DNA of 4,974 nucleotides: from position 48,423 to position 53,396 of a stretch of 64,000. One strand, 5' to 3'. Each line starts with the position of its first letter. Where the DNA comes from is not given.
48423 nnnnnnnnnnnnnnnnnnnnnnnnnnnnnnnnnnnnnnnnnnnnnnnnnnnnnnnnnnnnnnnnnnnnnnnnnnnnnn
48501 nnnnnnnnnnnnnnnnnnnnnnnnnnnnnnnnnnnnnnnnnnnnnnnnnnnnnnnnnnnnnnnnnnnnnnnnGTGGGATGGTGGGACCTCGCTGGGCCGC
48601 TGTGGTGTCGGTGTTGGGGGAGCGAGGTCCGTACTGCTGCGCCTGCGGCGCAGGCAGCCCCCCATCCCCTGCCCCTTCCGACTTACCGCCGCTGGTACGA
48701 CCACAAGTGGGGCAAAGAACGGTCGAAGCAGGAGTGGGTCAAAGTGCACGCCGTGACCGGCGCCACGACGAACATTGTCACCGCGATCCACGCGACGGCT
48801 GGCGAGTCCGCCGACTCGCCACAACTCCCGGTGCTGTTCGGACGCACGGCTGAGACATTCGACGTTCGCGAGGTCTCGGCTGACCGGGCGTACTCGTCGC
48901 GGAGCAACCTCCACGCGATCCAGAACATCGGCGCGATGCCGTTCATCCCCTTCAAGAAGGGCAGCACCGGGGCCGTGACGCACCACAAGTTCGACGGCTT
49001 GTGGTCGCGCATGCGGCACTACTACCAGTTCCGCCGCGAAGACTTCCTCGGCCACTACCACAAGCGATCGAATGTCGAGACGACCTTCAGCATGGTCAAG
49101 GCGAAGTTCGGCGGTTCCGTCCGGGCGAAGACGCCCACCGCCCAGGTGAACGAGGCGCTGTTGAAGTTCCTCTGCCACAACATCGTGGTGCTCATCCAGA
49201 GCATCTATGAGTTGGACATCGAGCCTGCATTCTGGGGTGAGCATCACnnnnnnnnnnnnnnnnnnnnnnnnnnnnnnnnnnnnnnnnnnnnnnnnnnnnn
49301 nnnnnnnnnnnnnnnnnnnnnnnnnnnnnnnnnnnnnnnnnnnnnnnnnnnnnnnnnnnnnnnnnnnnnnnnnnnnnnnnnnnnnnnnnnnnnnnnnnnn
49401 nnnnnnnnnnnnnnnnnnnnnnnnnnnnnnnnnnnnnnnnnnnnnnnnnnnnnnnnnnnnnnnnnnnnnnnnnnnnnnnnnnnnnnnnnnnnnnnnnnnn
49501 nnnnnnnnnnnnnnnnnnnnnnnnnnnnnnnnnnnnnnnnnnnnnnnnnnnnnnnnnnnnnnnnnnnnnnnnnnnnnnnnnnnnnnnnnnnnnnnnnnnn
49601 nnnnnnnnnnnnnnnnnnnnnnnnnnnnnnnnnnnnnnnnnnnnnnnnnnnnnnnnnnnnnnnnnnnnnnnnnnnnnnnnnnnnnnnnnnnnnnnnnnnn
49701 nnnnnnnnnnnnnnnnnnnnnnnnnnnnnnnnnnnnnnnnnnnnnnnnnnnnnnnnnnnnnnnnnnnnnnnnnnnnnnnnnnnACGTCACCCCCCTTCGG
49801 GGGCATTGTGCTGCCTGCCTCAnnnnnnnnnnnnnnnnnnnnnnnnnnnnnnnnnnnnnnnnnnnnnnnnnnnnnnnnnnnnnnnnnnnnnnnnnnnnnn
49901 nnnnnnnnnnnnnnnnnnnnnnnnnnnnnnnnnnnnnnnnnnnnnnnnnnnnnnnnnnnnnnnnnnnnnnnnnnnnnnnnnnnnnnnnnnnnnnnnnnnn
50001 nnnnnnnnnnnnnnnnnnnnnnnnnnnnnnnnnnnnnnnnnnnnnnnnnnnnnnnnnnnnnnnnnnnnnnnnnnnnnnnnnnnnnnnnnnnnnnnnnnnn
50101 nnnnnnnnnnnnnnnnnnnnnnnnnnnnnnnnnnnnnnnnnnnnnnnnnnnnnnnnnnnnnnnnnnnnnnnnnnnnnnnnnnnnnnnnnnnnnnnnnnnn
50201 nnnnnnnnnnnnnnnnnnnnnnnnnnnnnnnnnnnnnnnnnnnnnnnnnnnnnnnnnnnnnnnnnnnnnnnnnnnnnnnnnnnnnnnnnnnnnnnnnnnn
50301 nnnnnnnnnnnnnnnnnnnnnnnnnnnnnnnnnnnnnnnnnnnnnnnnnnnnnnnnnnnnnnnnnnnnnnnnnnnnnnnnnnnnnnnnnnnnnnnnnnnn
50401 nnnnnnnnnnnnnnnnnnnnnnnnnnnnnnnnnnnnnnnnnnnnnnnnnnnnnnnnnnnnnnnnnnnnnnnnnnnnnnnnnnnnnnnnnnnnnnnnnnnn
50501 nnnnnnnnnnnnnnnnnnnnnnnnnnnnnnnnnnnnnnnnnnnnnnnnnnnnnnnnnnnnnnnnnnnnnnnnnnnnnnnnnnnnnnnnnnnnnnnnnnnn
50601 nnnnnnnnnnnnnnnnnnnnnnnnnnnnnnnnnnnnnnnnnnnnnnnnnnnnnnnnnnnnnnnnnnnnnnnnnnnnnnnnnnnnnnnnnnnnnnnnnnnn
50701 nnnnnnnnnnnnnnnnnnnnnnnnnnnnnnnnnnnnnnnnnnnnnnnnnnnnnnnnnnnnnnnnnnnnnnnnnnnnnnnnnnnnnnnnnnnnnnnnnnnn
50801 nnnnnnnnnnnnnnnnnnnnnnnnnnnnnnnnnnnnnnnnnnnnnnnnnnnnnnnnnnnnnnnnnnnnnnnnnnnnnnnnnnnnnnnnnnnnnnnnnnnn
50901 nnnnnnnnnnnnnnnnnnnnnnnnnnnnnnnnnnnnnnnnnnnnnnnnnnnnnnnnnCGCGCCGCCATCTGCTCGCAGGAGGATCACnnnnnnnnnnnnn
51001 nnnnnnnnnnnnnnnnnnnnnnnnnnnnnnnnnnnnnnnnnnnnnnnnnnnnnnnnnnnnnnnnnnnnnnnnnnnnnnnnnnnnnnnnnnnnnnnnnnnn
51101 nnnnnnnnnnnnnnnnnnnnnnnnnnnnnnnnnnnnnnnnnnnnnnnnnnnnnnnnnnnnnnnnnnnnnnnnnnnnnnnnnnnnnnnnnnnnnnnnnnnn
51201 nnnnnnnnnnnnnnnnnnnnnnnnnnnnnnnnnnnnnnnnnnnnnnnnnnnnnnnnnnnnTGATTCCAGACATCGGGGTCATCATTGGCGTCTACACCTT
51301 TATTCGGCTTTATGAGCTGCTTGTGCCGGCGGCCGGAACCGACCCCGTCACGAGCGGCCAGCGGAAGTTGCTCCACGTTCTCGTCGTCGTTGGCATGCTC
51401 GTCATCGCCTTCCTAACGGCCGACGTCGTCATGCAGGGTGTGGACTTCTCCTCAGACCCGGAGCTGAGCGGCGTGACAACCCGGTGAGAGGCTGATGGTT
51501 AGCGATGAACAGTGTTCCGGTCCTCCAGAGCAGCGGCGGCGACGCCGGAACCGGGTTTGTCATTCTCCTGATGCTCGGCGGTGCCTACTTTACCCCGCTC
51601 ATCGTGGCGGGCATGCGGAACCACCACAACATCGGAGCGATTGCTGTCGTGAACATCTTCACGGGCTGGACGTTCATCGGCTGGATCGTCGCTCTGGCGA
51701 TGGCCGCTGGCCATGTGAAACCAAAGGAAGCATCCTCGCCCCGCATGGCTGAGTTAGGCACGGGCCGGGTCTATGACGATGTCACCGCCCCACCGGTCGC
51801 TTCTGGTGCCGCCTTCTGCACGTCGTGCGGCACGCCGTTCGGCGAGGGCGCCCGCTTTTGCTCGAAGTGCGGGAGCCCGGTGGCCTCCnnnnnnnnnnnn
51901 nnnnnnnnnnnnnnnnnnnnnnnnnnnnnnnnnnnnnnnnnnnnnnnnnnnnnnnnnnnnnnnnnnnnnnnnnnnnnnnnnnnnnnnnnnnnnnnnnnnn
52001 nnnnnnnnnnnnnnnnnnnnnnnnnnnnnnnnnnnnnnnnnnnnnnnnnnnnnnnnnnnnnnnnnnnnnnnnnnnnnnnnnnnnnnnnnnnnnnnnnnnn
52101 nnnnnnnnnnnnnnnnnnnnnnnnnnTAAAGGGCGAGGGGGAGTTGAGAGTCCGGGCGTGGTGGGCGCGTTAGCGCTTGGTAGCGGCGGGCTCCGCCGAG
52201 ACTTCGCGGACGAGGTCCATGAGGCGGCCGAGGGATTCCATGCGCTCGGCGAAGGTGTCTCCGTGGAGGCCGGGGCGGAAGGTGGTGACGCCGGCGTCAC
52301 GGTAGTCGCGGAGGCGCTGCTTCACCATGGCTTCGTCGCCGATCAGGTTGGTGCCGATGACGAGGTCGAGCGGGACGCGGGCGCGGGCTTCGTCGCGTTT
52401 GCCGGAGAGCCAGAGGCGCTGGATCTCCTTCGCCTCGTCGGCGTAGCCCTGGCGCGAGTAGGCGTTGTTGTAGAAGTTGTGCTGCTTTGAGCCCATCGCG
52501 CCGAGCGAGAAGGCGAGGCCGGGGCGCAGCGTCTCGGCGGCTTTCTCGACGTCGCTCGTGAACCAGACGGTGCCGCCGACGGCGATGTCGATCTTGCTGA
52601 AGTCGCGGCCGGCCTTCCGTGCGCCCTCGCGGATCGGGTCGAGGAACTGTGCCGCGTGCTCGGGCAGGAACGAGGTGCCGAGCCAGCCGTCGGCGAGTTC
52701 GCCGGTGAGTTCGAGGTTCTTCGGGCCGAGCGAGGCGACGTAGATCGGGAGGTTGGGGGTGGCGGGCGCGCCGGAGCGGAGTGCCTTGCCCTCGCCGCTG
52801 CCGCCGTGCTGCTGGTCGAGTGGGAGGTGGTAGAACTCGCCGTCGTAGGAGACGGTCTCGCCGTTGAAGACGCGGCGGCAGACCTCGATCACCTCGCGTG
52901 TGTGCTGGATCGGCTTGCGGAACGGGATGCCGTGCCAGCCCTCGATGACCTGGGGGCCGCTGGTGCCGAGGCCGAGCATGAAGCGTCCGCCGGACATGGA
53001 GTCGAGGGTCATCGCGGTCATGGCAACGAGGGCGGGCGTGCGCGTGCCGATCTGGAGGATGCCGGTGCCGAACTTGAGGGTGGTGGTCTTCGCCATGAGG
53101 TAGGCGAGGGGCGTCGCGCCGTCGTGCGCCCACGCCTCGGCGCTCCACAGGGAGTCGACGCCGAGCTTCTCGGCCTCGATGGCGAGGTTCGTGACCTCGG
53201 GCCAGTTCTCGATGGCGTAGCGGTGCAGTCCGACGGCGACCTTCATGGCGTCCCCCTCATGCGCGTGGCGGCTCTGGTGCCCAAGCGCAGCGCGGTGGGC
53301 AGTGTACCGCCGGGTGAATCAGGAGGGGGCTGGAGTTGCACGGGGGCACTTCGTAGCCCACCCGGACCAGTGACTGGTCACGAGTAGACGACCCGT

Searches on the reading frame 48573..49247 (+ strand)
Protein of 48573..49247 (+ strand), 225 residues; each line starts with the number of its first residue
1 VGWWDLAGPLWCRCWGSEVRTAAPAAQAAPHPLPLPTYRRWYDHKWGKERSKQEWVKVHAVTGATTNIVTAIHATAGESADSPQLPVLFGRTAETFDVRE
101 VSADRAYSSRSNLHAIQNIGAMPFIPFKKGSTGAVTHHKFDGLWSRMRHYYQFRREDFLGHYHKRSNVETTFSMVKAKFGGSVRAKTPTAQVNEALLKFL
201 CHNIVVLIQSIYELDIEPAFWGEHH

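Call 53: search_protein_families(library=pfam, max_evalue=0.001, proteins=[window:48573-49247:+])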
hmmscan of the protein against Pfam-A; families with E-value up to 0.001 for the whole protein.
window:48573-49247:+ (225 aa): 1 family
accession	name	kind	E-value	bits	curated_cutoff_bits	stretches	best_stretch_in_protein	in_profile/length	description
PF01609.27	DDE_Tnp_1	-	2.3e-17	63.8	23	1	33-204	14-200/200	Transposase DDE domain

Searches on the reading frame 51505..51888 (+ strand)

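Call 88: search_protein_families(library=phrogs, max_evalue=0.001, proteins=[window:51505-51888:+])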
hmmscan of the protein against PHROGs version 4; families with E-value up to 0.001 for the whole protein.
window:51505-51888:+ (128 aa): 3 families
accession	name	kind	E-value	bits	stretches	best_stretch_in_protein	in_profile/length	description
phrog_1039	-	moron, auxiliary metabolic gene and host takeover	7.2e-18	66.1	1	16-78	117-179/199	immunity to superinfection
phrog_1584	-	unknown function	1.7e-16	61.4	1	17-68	52-103/105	-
phrog_8436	-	unknown function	0.00068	20.7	0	21-126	4-87/110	-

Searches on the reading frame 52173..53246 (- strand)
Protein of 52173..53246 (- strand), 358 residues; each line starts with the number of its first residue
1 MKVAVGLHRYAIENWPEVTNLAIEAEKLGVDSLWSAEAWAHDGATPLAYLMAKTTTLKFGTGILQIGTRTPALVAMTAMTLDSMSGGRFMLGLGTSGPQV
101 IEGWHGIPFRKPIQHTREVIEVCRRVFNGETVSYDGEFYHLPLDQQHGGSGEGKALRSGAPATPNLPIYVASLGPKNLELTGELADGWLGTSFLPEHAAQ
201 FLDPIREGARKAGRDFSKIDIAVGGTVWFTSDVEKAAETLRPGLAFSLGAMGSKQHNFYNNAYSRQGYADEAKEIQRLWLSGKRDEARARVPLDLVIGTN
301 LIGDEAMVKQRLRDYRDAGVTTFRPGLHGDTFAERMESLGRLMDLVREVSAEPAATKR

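Call 53: search_protein_families(library=pfam, max_evalue=0.001, proteins=[window:52173-53246:-])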
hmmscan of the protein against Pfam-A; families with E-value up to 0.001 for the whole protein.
window:52173-53246:- (358 aa): 1 family
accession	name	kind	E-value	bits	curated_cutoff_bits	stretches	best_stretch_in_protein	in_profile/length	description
PF00296.26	Bac_luciferase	-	1.9e-80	271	27.9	1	9-321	15-313/314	Luciferase-like monooxygenase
